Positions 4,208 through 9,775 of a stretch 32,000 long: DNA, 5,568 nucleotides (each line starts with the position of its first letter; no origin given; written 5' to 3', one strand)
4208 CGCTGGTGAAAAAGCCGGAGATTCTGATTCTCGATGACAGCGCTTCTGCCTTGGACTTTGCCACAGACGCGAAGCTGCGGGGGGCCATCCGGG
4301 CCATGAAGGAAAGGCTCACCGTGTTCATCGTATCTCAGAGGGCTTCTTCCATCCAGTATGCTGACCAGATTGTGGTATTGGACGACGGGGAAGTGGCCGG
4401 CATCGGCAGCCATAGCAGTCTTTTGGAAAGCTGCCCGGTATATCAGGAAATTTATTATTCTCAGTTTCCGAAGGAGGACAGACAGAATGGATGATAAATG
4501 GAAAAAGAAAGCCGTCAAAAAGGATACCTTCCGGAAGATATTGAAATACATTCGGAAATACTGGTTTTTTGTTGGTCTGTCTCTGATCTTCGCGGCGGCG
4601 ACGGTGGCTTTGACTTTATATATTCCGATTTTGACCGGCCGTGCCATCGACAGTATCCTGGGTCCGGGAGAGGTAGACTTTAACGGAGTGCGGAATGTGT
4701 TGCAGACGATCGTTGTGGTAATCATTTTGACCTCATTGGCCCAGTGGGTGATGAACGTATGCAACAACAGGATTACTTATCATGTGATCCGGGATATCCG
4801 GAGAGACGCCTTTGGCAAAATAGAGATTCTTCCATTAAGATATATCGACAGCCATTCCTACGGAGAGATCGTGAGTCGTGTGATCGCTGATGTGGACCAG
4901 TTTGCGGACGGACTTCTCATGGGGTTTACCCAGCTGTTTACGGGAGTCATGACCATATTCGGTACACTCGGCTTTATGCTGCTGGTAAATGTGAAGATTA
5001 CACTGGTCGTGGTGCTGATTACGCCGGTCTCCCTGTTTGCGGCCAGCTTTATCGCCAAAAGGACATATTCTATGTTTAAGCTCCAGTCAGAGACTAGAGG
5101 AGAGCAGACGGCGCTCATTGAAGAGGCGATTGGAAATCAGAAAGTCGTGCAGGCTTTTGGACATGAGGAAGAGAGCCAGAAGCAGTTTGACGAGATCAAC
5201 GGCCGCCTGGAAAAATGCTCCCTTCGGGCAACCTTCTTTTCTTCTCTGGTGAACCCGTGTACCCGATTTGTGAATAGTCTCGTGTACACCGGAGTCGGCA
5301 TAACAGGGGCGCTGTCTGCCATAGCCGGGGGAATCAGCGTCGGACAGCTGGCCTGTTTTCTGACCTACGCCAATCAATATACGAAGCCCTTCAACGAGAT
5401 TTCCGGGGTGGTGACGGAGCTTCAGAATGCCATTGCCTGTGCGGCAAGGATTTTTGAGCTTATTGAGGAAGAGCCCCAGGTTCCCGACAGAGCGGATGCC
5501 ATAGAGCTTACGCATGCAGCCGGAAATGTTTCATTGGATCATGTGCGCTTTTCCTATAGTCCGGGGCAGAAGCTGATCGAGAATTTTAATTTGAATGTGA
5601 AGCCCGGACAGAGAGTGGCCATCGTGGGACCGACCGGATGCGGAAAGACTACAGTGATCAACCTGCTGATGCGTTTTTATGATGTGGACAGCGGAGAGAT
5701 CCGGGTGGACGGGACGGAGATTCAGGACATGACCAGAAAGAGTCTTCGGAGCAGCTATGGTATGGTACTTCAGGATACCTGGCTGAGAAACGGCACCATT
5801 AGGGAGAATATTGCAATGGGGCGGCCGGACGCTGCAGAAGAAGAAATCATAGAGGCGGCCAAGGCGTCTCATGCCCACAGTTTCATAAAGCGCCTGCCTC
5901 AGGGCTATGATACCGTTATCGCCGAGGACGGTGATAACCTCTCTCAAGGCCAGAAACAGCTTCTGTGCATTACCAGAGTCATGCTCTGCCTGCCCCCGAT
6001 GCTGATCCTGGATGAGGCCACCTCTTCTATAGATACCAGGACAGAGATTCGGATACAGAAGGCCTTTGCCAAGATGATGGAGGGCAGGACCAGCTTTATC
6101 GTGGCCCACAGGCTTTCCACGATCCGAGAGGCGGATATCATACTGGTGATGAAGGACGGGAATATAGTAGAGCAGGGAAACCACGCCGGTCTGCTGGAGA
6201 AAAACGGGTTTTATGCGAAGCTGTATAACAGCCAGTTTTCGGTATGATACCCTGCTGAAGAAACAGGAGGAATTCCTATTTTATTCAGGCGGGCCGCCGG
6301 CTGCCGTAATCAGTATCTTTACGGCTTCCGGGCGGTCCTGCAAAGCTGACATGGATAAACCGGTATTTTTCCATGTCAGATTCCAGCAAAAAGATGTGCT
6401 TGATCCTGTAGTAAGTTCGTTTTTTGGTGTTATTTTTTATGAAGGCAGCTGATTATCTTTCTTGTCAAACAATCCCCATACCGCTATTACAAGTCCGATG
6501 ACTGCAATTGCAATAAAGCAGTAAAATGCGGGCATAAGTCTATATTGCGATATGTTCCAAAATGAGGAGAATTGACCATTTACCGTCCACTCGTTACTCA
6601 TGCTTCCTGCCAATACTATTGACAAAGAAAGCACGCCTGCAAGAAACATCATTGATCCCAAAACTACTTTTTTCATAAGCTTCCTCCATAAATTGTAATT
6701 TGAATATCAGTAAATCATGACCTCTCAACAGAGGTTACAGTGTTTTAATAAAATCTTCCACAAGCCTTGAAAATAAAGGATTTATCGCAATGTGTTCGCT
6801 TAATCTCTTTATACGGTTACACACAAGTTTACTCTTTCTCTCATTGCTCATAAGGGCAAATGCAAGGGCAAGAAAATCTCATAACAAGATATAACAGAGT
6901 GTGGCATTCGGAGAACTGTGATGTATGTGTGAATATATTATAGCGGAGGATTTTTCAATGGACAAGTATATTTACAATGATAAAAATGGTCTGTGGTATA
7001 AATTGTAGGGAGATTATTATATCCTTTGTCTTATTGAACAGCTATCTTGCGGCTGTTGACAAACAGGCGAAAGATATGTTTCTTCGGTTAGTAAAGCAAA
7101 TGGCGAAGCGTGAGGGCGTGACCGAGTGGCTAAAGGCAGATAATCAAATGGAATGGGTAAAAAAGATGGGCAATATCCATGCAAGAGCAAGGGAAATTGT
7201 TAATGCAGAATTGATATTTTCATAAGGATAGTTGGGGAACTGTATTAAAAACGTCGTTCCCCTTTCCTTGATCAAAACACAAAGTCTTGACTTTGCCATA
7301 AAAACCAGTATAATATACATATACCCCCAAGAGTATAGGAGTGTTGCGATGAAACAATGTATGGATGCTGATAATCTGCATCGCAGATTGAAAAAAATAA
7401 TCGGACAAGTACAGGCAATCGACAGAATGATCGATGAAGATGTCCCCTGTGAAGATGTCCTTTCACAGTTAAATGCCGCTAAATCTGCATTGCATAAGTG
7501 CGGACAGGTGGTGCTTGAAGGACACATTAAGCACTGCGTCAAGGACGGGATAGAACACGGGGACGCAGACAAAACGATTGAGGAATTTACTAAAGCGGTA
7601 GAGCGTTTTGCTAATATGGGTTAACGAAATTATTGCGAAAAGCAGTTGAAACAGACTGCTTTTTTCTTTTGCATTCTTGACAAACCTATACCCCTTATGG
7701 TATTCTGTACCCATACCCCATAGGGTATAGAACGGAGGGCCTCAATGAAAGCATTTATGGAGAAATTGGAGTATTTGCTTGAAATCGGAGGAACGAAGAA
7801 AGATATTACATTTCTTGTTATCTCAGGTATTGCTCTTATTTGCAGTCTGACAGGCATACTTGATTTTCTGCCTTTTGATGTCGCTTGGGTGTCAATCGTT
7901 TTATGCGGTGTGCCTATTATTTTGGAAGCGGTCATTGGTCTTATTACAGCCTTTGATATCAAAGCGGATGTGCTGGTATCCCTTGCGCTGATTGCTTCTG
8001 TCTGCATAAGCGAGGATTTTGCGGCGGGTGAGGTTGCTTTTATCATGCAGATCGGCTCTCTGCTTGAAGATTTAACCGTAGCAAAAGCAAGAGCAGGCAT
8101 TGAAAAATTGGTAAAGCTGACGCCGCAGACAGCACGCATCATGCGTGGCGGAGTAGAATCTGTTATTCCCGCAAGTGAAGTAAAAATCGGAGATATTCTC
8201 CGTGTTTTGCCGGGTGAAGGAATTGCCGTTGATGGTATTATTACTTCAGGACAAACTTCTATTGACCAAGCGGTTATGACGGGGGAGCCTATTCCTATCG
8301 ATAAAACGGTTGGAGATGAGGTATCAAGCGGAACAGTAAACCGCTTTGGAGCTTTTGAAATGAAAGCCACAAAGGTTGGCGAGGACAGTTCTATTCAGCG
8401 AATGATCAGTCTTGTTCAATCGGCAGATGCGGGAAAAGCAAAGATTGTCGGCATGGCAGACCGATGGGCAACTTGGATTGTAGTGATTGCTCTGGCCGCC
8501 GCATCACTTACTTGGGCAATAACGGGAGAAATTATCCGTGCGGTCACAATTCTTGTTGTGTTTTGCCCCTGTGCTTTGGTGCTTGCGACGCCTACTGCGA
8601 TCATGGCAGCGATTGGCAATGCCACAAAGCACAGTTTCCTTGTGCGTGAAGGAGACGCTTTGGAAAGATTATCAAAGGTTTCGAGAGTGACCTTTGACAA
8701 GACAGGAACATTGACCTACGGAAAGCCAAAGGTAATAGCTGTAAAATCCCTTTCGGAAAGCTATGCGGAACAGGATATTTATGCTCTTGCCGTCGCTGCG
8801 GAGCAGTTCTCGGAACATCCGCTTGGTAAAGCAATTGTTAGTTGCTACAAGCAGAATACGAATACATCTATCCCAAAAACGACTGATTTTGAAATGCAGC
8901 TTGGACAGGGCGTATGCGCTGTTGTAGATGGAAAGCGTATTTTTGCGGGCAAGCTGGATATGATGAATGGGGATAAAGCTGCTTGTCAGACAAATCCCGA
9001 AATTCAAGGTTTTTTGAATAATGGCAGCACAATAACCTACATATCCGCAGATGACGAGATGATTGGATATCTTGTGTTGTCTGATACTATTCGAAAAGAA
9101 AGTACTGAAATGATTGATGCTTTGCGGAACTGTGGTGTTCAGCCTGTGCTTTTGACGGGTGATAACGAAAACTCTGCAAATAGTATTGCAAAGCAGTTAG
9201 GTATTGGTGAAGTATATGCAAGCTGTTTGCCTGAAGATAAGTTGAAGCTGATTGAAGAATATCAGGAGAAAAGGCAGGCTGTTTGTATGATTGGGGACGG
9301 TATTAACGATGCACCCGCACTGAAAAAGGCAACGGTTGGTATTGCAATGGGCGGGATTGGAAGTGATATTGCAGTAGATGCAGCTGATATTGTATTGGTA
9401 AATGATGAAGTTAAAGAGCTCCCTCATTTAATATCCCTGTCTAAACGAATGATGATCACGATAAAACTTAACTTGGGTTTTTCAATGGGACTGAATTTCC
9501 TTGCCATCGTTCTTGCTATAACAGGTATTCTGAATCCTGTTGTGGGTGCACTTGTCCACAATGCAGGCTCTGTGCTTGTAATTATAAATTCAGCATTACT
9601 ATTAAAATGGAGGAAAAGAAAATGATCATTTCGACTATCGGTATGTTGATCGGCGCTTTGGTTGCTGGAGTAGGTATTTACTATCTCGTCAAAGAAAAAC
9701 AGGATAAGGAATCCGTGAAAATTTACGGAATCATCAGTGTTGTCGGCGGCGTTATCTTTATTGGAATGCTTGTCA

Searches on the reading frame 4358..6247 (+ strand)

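Call 13: search_protein_families(library=pfam, proteins=[window:4358-6247:+])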
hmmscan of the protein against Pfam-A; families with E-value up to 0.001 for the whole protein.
window:4358-6247:+ (629 aa): 5 families
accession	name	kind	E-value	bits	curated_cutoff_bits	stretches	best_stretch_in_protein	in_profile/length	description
PF00664.28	ABC_membrane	-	1e-48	166.9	28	1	73-344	2-273/274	ABC transporter transmembrane region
PF00005.33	ABC_tran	-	6.3e-33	114.7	25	1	408-556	2-137/137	ABC transporter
PF02463.25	SMC_N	-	0.00014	21.8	40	0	420-597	27-210/220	RecF/RecN/SMC N terminal domain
PF13401.12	AAA_22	-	0.00064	20.5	27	0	420-471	8-33/130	AAA domain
PF00004.35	AAA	-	0.00093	20.1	21.2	0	421-579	2-97/131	ATPase family associated with various cellular activities (AAA)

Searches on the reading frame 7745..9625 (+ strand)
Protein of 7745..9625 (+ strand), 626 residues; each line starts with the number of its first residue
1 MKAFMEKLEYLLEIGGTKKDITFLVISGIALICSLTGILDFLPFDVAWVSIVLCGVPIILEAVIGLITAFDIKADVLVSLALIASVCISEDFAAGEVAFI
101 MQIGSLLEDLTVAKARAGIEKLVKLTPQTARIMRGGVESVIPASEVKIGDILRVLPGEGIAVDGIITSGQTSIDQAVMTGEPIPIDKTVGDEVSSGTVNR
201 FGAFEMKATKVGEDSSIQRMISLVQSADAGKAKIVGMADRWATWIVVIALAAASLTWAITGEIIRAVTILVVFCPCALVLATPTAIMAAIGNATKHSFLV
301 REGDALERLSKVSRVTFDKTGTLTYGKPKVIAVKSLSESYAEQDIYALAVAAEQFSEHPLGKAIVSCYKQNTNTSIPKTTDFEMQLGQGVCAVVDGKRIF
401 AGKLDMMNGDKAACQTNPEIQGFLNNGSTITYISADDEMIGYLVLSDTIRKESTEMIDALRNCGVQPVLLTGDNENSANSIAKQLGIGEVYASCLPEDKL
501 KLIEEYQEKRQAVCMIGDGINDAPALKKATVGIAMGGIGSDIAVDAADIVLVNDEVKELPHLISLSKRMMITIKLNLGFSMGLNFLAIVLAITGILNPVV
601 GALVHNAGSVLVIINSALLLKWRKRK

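Call 13: search_protein_families(library=pfam, proteins=[window:7745-9625:+])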
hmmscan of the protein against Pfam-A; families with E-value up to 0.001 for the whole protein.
window:7745-9625:+ (626 aa): 3 families
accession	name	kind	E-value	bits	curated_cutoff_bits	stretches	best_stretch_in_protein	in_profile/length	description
PF00122.25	E1-E2_ATPase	-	1.8e-46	158.4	28.1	1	124-296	1-181/181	E1-E2 ATPase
PF00702.32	Hydrolase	-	2.5e-30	106.8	26.4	1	315-529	4-190/191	haloacid dehalogenase-like hydrolase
PF08282.18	Hydrolase_3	-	4.8e-07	30.2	20.9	1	501-551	194-243/255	haloacid dehalogenase-like hydrolase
